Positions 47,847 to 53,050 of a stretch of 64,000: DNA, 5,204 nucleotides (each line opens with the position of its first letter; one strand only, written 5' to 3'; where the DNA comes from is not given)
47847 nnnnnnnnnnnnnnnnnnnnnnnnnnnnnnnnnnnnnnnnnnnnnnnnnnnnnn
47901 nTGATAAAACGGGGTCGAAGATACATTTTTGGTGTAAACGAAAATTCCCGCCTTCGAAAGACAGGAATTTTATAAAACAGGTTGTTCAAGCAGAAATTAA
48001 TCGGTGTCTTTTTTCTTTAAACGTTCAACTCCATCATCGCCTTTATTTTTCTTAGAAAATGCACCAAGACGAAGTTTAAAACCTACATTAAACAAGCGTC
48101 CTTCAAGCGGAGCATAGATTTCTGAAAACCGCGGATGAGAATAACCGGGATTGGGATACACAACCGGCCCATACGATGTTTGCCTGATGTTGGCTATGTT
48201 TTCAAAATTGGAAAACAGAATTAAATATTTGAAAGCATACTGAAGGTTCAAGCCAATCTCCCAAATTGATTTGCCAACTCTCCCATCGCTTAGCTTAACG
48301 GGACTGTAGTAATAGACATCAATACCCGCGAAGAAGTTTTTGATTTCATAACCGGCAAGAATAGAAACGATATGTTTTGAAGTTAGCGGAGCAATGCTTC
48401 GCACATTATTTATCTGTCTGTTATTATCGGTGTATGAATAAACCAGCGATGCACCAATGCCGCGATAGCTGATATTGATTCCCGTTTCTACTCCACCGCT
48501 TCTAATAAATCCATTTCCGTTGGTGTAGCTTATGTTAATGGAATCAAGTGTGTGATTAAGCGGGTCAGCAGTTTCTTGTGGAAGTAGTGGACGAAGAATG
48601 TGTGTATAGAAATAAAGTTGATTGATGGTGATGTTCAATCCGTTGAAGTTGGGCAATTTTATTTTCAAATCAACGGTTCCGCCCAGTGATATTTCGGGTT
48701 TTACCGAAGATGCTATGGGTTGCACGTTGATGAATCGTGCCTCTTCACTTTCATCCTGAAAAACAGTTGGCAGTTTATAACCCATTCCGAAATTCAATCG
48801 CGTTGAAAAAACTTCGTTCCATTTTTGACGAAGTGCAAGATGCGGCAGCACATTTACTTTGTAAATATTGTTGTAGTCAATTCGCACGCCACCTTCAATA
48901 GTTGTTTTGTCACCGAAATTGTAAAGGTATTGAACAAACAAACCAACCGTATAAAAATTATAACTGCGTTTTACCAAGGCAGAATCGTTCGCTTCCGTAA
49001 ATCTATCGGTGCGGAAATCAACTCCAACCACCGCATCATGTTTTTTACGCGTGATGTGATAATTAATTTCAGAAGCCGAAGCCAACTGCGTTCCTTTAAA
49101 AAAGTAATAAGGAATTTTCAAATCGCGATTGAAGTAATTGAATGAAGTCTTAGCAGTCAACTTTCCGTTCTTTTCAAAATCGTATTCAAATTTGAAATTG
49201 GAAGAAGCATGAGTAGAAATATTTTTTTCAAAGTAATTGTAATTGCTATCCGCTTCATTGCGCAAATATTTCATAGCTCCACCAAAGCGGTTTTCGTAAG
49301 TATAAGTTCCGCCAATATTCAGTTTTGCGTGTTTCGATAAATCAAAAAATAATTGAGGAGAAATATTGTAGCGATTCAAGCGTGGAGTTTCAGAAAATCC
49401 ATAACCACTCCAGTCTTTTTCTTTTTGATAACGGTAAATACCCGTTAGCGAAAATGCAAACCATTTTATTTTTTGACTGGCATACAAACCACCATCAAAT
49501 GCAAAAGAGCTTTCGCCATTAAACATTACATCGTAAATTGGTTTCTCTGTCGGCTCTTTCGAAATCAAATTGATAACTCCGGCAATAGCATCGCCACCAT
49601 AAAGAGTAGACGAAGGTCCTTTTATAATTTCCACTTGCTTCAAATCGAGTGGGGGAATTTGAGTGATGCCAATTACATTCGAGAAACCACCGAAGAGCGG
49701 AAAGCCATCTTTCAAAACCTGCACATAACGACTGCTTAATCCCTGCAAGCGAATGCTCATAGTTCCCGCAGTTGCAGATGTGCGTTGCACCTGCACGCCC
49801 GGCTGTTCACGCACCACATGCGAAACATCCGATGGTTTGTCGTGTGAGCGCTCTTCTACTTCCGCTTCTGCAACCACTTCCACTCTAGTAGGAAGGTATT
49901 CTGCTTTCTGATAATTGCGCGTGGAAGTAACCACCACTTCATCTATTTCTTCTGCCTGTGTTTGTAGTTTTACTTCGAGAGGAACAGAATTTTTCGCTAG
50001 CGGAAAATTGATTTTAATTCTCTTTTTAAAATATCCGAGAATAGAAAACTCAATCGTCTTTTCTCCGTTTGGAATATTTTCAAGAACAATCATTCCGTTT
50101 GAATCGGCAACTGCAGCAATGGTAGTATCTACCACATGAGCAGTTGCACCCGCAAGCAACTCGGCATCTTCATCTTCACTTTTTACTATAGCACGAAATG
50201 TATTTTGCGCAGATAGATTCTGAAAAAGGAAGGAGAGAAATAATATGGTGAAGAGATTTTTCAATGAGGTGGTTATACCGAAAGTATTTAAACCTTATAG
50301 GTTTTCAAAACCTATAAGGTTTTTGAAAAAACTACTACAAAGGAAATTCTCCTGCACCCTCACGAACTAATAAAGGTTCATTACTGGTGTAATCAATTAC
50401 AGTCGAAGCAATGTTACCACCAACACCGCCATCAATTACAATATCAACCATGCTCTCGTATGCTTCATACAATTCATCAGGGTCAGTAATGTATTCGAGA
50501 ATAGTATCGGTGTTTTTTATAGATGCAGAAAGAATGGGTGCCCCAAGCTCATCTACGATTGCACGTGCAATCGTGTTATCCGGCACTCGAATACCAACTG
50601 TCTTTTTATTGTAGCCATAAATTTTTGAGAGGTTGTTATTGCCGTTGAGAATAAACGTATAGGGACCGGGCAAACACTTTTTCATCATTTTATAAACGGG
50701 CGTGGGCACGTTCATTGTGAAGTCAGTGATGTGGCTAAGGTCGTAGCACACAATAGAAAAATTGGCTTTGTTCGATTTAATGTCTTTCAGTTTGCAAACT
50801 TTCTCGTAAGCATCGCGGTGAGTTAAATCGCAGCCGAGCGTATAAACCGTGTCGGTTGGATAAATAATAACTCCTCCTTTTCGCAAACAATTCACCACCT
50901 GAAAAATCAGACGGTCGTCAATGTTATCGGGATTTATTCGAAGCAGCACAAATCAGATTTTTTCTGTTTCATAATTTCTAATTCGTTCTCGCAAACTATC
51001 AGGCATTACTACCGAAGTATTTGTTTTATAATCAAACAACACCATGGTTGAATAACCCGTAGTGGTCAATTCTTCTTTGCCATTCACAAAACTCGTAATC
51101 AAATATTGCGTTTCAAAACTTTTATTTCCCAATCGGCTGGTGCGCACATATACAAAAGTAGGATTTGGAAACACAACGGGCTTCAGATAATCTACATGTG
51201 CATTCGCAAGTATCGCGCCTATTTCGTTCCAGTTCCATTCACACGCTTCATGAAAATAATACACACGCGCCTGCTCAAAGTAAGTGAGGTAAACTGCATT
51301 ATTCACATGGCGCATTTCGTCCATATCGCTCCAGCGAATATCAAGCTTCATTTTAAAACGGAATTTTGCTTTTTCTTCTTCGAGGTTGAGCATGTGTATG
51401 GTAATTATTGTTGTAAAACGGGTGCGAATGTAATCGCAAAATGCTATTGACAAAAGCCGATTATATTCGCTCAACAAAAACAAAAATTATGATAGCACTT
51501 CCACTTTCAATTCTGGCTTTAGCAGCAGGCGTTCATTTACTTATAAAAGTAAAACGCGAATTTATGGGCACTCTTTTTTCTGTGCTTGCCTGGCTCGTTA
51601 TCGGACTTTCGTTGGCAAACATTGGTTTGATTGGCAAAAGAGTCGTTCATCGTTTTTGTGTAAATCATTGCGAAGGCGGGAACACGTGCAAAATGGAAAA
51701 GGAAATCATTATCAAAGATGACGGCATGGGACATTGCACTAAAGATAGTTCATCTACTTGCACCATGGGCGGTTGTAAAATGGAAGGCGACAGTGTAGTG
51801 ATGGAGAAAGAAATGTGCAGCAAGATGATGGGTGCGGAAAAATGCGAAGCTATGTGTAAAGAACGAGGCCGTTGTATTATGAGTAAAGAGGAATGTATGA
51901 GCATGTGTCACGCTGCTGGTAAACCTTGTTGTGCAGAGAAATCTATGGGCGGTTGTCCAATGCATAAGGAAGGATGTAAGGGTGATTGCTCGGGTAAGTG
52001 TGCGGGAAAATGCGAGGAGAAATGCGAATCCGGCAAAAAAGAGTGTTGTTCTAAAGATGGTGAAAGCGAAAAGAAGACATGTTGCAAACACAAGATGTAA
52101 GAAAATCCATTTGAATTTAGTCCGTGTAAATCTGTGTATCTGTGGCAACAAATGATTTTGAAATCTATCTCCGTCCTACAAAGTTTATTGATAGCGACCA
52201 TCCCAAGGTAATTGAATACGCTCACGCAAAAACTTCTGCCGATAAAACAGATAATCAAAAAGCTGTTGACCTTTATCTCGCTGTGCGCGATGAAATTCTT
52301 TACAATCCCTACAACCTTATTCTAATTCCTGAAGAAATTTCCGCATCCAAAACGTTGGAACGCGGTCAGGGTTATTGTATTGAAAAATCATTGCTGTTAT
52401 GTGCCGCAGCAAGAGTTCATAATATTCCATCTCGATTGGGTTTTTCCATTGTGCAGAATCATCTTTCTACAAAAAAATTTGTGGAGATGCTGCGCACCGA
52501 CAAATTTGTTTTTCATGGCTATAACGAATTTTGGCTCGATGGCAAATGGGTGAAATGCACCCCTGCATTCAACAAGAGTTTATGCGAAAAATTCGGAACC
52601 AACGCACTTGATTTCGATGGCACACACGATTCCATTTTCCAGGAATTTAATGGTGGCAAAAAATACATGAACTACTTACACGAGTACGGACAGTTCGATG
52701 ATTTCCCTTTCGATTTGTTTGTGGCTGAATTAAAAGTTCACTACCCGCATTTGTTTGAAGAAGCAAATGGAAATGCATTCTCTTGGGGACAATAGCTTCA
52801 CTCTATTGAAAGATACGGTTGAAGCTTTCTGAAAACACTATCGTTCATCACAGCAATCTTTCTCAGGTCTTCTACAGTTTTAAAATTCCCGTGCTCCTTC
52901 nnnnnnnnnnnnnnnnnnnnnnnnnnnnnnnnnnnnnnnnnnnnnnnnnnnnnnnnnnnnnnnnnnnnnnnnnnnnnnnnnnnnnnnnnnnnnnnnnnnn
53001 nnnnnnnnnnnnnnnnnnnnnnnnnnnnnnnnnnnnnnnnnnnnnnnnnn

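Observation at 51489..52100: Membrane-anchored, extremely Cys/Met-rich metallothionein-like protein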

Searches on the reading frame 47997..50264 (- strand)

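Call 13: search_protein_families(library=pfam, proteins=[window:47997-50264:-], max_evalue=0.001)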
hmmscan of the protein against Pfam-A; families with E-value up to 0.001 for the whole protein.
window:47997-50264:- (755 aa): 3 families
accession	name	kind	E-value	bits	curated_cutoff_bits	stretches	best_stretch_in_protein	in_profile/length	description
PF07715.20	Plug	-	8.4e-21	74.9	23.9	1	124-230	5-107/107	TonB-dependent Receptor Plug Domain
PF00593.30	TonB_dep_Rec_b-barrel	-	1.4e-14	55.2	27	1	319-676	20-421/436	TonB dependent receptor-like, beta-barrel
PF13715.12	CarbopepD_reg_2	-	1.2e-11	44.9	32.2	1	32-112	9-88/88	CarboxypepD_reg-like domain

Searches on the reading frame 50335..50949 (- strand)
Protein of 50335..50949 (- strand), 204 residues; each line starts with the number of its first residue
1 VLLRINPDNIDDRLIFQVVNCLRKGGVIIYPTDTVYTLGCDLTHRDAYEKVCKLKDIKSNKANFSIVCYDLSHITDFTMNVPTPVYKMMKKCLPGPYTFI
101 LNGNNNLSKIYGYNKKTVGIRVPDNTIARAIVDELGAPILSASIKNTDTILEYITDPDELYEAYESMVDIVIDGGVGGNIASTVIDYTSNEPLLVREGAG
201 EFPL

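Call 13: search_protein_families(library=pfam, proteins=[window:50335-50949:-], max_evalue=0.001)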
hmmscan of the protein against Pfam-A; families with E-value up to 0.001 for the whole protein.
window:50335-50949:- (204 aa): 1 family
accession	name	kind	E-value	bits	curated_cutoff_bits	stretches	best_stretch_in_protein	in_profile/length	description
PF01300.24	Sua5_yciO_yrdC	-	1.2e-45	155.6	25.1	1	21-198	2-178/178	Telomere recombination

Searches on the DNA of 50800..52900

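Call 57: search_rna_families(source=window, start=50800, end=52900, threshold=evalue, max_evalue=1)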
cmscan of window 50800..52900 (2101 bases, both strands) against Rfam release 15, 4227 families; matches with E-value up to 1: 0.
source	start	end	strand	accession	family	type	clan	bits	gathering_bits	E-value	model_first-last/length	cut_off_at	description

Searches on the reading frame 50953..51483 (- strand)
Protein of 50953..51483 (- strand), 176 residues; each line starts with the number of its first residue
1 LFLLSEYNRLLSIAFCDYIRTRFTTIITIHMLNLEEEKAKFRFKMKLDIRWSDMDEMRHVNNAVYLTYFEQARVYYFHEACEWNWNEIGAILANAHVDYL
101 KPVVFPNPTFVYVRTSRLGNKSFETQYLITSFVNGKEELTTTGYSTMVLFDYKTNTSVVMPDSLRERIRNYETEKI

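Call 13: search_protein_families(library=pfam, proteins=[window:50953-51483:-], max_evalue=0.001)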
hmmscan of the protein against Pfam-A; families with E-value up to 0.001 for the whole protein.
window:50953-51483:- (176 aa): 3 families
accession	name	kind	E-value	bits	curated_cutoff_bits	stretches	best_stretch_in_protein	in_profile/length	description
PF13279.12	4HBT_2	-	2.8e-22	79.9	25.5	1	49-168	1-122/122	Thioesterase-like superfamily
PF03061.28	4HBT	-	1.5e-12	48.1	20.6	1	59-131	3-72/79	Thioesterase superfamily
PF20791.3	Acyl-ACP_TE_C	-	8.1e-06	26.4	21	1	42-72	7-37/101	Acyl-ACP thioesterase C-terminal domain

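Call 53: search_protein_families(library=ncbifam, proteins=[window:50953-51483:-], max_evalue=0.01)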
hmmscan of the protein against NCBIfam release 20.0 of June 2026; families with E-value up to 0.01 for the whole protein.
window:50953-51483:- (176 aa): 3 families
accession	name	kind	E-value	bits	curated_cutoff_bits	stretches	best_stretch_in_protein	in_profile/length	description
TIGR00051.1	TIGR00051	subfamily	1.9e-09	37.9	68.7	1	49-158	4-114/117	YbgC/FadM family acyl-CoA thioesterase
NF047424.1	MenI_Staph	exception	2.8e-07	30.5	225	1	46-166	7-128/148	1,4-dihydroxy-2-naphthoyl-CoA hydrolase MenI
TIGR02799.1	thio_ybgC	equivalog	0.0001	22.6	141.35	1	43-166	1-125/126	tol-pal system-associated acyl-CoA thioesterase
